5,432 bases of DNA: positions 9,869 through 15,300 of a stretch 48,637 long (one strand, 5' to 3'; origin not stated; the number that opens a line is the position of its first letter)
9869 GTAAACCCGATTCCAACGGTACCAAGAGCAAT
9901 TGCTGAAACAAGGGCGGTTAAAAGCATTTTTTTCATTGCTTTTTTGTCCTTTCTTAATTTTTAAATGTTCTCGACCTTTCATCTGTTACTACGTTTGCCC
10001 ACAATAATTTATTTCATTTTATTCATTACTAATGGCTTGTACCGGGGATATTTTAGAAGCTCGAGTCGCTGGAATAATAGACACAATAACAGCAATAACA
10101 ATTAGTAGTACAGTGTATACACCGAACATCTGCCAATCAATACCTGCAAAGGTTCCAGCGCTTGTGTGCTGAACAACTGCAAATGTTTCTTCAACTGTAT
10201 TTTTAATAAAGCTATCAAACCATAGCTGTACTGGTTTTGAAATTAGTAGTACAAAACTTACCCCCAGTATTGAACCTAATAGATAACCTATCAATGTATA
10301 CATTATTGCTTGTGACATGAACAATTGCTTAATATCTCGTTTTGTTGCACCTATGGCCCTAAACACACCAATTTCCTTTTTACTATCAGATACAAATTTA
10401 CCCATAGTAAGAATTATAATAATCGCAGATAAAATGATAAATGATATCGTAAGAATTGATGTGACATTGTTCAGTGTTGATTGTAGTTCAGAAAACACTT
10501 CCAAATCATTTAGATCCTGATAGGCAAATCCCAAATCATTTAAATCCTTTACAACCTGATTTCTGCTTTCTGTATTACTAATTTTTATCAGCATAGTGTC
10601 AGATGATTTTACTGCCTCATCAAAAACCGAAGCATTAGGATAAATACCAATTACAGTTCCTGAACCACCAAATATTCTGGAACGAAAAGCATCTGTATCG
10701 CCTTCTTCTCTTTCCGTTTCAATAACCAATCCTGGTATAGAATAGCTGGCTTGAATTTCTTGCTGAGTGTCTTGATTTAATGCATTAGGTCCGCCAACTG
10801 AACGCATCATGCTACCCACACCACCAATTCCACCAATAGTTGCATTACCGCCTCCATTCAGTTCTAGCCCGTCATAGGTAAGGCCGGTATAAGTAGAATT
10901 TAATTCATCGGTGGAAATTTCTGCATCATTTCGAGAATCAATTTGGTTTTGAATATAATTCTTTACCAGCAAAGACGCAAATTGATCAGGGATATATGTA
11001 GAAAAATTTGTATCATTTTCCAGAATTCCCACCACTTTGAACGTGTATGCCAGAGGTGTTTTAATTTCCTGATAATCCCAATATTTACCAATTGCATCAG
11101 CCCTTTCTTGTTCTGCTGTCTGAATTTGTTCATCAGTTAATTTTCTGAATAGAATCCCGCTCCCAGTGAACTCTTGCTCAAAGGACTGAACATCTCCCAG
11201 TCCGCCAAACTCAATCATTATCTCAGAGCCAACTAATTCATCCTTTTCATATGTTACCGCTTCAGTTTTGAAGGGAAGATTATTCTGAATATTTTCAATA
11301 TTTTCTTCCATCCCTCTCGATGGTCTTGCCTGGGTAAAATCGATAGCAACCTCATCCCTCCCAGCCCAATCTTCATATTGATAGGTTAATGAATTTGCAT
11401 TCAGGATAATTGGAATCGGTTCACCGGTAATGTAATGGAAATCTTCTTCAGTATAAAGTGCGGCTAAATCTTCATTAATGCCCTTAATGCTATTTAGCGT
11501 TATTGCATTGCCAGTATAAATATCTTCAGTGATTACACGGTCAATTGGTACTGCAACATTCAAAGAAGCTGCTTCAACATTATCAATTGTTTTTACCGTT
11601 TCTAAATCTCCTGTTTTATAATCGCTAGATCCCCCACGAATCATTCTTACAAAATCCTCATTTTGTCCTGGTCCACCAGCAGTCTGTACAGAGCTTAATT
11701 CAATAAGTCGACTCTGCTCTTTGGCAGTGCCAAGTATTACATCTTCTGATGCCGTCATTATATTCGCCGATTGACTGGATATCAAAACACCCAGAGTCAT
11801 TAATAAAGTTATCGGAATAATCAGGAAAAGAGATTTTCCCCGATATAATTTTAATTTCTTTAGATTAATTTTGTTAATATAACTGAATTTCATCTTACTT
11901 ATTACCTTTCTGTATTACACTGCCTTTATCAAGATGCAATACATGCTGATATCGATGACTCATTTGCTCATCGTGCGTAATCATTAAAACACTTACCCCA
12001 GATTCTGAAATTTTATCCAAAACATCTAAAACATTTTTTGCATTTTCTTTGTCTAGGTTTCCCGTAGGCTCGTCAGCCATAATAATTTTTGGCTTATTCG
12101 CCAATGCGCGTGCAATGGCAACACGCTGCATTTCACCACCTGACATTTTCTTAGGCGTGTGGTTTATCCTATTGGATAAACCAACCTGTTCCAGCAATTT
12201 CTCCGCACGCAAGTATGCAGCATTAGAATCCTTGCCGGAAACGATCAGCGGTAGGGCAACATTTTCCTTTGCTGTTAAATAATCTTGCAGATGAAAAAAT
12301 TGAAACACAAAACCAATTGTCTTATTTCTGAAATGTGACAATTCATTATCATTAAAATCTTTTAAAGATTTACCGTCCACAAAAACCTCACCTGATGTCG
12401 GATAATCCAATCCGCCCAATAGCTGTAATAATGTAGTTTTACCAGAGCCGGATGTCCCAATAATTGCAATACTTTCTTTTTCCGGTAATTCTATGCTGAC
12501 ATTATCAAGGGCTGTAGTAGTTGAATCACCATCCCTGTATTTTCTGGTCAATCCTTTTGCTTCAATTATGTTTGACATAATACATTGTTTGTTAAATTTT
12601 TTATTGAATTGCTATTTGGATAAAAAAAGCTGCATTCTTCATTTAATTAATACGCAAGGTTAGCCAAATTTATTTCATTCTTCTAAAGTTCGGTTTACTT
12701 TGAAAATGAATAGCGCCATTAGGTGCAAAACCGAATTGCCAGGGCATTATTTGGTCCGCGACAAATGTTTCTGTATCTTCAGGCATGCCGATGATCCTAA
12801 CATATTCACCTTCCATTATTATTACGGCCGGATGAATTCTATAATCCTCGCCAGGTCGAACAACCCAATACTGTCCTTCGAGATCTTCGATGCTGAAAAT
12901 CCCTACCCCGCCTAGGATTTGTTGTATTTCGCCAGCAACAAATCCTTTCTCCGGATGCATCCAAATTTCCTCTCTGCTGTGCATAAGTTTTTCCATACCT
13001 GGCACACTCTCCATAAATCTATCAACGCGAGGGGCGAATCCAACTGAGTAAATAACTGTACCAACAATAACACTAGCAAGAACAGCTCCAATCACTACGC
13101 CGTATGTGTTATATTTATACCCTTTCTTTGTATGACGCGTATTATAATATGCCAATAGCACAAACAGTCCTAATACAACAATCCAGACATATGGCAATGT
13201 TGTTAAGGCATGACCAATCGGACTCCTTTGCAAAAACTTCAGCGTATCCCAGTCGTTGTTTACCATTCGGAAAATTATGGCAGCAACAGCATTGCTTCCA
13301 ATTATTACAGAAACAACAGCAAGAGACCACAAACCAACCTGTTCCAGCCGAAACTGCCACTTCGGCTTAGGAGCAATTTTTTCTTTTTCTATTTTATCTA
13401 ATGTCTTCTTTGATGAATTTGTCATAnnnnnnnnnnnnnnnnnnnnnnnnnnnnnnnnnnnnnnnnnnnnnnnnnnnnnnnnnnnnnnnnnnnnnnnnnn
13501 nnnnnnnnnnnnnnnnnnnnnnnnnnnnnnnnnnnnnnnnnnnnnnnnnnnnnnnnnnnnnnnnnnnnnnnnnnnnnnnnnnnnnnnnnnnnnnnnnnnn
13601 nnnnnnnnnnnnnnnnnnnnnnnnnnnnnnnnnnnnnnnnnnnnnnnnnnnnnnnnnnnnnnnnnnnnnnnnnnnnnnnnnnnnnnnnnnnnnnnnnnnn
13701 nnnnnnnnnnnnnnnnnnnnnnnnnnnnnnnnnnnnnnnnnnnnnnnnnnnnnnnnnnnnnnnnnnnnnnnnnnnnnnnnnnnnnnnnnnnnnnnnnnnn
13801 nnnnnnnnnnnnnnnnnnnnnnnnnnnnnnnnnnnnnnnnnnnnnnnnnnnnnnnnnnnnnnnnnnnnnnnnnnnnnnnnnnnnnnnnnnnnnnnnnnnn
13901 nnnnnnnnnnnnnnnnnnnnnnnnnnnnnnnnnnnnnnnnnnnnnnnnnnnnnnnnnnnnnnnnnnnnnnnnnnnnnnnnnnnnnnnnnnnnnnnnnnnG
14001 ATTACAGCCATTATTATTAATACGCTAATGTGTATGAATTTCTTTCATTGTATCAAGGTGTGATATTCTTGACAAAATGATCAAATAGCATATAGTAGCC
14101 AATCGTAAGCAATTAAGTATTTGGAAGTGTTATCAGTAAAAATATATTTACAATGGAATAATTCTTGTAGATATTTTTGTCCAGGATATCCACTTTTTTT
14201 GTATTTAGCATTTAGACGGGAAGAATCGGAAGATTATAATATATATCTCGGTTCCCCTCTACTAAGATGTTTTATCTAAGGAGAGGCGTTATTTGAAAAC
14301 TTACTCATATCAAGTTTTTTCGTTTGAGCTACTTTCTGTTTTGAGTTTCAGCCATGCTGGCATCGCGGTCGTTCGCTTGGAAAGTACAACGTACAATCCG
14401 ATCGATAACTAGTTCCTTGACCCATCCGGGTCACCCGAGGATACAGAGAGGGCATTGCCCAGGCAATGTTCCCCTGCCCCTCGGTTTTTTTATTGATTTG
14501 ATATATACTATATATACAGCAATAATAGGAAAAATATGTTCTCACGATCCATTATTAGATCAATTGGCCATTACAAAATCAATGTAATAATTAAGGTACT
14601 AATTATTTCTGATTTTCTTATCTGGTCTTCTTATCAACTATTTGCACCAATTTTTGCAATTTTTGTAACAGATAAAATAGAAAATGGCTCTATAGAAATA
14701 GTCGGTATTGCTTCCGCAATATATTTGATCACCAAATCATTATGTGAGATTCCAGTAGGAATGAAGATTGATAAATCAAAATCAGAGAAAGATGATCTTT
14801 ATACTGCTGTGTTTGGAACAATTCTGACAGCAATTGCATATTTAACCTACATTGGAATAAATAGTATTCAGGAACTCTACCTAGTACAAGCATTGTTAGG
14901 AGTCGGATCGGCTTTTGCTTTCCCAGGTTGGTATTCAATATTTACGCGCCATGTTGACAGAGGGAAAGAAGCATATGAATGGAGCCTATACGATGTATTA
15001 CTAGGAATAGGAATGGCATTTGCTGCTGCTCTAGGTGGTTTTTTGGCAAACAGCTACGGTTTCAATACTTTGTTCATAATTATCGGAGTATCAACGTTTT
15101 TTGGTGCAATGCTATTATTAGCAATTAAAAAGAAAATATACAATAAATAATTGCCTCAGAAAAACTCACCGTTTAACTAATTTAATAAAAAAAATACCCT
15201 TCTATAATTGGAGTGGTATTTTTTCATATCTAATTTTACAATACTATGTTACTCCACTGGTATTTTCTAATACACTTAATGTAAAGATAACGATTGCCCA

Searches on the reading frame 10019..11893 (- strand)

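Call 49: search_protein_families(library=pfam, proteins=[window:10019-11893:-], max_evalue=0.001)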
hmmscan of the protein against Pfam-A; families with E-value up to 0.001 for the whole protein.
window:10019-11893:- (624 aa): 1 family
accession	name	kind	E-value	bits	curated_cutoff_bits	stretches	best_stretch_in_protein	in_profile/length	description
PF02687.27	FtsX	-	1e-17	64.8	25.5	1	480-617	2-120/120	FtsX-like permease C-terminal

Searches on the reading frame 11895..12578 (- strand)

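Call 49: search_protein_families(library=pfam, proteins=[window:11895-12578:-], max_evalue=0.001)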
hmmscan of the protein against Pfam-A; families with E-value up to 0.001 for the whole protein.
window:11895-12578:- (227 aa): 7 families
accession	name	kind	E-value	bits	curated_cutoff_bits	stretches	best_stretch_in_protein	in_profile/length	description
PF00005.33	ABC_tran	-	1.5e-35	123.3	25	1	24-172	1-136/137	ABC transporter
PF02463.25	SMC_N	-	1.6e-07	31.4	40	1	126-215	124-210/220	RecF/RecN/SMC N terminal domain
PF13304.12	AAA_21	-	9.4e-06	26.3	27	0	38-71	3-40/304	AAA domain, putative AbiEii toxin, Type IV TA system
PF13238.12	AAA_18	-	1.2e-05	26.2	29.4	0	37-63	1-25/128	AAA domain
PF13401.12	AAA_22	-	0.00011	23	27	1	34-200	5-121/130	AAA domain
PF13521.12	AAA_28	-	0.00035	21.2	27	0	37-78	2-44/164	AAA domain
PF13555.12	AAA_29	-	0.00054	20.1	27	0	25-51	13-39/61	P-loop containing region of AAA domain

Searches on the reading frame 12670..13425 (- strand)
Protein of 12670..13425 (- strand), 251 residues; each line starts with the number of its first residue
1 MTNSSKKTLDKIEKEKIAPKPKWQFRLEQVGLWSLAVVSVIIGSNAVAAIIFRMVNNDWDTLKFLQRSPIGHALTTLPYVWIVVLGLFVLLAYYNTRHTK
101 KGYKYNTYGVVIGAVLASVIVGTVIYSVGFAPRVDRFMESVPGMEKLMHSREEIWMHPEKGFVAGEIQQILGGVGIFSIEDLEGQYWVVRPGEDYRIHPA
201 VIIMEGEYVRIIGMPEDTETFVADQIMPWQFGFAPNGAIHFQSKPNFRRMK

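Call 10: search_protein_families(library=pfam, proteins=[window:12670-13425:-], max_evalue=0.01)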
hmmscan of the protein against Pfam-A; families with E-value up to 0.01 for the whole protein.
window:12670-13425:- (251 aa): 1 family
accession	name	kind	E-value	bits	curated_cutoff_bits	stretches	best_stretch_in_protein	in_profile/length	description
PF06195.18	DUF996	-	0.0041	17.8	31.3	1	35-129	43-136/138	Protein of unknown function (DUF996)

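Call 61: search_protein_families(library=ncbifam, proteins=[window:12670-13425:-], max_evalue=0.01)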
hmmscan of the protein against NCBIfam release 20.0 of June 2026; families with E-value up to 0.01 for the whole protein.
window:12670-13425:- (251 aa): 0 families

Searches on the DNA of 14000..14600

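Call 31: search_rna_families(source=window, start=14000, end=14600, threshold=evalue, max_evalue=5, show_alignments=2)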
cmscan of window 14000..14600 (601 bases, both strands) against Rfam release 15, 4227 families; matches with E-value up to 5: 2.
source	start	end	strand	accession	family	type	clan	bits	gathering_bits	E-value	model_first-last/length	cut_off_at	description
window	14115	14199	-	RF03483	MIR319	Gene; miRNA;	-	16.7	54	1.4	1-92/92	no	MIR319 microRNA precursor family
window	14435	14494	+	RF02353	BjrC68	Gene; sRNA;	-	11.9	39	3.4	1-82/82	no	Bradyrhizobiaceae sRNA BjrC68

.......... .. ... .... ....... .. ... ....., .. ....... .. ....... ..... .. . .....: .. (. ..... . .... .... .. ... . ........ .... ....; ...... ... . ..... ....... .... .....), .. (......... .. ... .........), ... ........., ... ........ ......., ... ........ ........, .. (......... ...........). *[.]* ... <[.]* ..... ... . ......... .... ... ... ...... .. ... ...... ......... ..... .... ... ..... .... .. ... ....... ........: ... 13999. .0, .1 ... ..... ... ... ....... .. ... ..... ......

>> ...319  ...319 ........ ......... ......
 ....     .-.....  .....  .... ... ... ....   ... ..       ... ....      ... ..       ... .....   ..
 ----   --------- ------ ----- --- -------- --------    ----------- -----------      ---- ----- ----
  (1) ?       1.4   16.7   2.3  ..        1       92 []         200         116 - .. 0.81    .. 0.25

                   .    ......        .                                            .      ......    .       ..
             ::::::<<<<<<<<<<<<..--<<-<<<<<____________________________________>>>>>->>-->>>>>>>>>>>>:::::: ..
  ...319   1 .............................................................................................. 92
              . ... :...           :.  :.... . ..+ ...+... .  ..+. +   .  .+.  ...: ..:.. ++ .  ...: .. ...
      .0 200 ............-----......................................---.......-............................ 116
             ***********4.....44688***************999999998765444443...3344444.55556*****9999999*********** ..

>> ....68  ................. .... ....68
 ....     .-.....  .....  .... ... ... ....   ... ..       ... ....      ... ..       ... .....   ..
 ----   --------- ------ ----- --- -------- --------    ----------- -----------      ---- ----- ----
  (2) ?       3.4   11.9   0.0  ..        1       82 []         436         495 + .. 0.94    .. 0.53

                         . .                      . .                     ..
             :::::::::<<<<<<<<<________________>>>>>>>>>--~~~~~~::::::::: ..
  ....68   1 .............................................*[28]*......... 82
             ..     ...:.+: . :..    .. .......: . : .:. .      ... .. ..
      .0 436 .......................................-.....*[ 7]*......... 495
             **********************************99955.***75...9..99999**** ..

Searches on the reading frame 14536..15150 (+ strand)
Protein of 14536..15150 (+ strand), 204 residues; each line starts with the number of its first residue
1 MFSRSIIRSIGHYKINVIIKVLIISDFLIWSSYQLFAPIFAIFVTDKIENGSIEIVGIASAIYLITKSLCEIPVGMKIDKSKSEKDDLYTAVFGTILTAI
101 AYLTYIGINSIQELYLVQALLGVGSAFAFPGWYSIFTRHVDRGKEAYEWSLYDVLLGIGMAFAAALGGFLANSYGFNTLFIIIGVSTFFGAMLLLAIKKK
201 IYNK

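Call 10: search_protein_families(library=pfam, proteins=[window:14536-15150:+], max_evalue=0.01)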
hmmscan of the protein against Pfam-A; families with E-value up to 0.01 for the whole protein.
window:14536-15150:+ (204 aa): 2 families
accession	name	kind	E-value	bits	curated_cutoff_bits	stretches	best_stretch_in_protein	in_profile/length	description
PF07690.21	MFS_1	-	1.6e-19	70.5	33.4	1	24-195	3-172/347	Major Facilitator Superfamily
PF05977.19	MFS_3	-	0.00018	20.5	27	1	98-200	90-192/524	Transmembrane secretion effector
